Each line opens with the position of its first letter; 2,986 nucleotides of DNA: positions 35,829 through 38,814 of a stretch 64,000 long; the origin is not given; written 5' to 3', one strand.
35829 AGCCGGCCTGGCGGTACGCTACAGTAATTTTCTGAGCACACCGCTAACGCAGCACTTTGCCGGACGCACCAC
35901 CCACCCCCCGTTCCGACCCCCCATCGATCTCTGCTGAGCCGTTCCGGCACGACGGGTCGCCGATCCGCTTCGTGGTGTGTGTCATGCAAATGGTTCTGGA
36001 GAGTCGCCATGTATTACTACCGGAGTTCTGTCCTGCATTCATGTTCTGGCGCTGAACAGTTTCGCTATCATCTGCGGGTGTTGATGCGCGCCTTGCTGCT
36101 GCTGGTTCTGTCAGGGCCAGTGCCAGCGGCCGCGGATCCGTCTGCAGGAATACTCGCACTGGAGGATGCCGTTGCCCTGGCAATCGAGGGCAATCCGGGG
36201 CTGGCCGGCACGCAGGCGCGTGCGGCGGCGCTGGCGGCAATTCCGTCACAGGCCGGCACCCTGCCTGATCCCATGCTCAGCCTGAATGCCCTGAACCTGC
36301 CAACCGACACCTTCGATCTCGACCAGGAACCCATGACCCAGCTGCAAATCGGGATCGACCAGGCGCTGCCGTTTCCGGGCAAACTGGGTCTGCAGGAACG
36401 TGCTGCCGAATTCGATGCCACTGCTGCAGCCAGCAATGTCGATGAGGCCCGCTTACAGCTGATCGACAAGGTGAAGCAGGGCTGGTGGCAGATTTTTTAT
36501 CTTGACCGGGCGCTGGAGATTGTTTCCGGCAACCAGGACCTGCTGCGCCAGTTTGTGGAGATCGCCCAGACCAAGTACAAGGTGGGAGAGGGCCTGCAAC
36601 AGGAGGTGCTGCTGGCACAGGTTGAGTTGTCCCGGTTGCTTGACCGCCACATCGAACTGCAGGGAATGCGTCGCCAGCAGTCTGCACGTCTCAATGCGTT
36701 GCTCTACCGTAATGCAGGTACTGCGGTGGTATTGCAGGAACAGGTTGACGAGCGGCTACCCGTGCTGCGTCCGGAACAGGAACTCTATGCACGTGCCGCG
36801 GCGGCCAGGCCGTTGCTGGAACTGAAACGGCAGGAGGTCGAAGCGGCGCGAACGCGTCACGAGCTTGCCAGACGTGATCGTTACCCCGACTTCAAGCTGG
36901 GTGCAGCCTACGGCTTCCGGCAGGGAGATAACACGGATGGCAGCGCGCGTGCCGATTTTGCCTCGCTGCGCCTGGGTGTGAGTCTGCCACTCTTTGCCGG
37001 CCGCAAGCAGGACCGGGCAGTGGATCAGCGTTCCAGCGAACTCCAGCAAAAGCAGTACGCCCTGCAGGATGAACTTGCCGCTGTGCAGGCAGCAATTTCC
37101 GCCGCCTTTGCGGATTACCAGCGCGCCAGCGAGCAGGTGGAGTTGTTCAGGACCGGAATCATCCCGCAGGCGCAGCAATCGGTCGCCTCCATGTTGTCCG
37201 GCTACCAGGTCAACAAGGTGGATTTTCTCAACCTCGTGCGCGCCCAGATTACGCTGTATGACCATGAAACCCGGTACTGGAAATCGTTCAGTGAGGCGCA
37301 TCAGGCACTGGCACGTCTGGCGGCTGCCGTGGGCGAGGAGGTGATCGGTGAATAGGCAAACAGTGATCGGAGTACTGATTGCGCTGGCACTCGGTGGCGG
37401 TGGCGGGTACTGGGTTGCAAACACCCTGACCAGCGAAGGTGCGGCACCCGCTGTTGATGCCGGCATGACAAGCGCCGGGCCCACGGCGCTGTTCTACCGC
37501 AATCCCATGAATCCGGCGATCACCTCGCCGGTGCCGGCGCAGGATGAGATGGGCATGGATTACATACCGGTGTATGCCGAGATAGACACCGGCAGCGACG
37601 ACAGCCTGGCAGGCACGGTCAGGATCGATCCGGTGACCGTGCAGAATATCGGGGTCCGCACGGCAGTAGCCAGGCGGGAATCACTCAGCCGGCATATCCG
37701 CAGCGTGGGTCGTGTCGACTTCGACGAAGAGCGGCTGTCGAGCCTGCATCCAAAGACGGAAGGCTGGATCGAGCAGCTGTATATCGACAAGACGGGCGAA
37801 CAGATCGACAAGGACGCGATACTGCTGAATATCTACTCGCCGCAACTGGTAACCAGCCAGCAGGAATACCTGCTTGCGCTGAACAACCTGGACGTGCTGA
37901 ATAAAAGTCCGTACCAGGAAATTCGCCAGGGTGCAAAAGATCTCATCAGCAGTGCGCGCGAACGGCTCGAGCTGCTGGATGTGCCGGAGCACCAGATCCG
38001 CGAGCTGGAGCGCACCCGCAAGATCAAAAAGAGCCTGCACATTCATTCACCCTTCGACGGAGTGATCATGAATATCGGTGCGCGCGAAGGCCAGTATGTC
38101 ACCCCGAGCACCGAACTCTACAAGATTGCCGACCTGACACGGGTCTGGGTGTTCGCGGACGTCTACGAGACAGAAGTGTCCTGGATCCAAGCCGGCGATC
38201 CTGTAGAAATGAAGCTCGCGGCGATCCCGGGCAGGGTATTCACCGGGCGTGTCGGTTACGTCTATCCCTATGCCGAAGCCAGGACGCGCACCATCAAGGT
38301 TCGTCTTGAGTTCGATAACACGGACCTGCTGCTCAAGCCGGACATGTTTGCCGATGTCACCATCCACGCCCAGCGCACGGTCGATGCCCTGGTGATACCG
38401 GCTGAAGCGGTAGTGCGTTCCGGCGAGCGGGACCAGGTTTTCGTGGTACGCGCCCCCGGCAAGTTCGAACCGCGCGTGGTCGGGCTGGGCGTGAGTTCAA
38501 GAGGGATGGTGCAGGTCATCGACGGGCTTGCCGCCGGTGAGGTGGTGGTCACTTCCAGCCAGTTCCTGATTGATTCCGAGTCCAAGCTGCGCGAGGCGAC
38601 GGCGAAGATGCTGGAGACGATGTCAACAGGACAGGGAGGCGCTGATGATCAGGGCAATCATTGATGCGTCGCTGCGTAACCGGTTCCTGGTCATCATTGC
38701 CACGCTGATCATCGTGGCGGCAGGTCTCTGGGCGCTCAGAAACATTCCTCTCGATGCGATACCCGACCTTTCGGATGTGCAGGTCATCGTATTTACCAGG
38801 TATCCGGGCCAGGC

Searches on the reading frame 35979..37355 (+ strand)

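Call 83: search_protein_families(library=pfam, proteins=[window:35979-37355:+])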
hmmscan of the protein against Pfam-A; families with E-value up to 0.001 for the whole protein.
window:35979-37355:+ (458 aa): 1 family
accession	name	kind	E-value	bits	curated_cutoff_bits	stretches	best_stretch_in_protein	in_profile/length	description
PF02321.23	OEP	-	5.3e-44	150.7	22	2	267-452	2-187/187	Outer membrane efflux protein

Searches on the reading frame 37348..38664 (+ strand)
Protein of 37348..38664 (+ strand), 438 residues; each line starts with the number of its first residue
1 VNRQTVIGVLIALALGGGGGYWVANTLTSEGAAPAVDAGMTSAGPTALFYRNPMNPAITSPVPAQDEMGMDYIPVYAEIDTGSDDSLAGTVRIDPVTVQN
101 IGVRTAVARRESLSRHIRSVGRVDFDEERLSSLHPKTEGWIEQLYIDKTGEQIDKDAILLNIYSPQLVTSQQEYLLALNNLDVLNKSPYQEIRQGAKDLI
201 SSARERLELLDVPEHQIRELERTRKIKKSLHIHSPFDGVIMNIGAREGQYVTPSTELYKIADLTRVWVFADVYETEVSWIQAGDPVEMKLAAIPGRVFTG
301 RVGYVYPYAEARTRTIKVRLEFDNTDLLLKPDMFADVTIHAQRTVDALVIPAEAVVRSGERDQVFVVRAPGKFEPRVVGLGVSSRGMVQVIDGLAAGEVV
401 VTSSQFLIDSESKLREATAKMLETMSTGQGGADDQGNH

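Call 83: search_protein_families(library=pfam, proteins=[window:37348-38664:+])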
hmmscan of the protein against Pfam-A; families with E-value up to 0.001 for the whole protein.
window:37348-38664:+ (438 aa): 4 families
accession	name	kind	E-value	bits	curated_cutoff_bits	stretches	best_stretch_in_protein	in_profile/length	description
PF16576.10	HlyD_D23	-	2.9e-82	275.5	30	1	113-335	2-214/214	Barrel-sandwich domain of CusB or HlyD membrane-fusion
PF13437.12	HlyD_3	-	2.7e-17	63.9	22.2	1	232-331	2-105/106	HlyD family secretion protein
PF16572.11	HlyD_D4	-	4.7e-05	23.6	26.4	0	159-226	1-55/55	Long alpha hairpin domain of cation efflux system protein, CusB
PF12700.13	HlyD_2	-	0.00023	20.5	25.1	0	97-192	34-126/416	HlyD family secretion protein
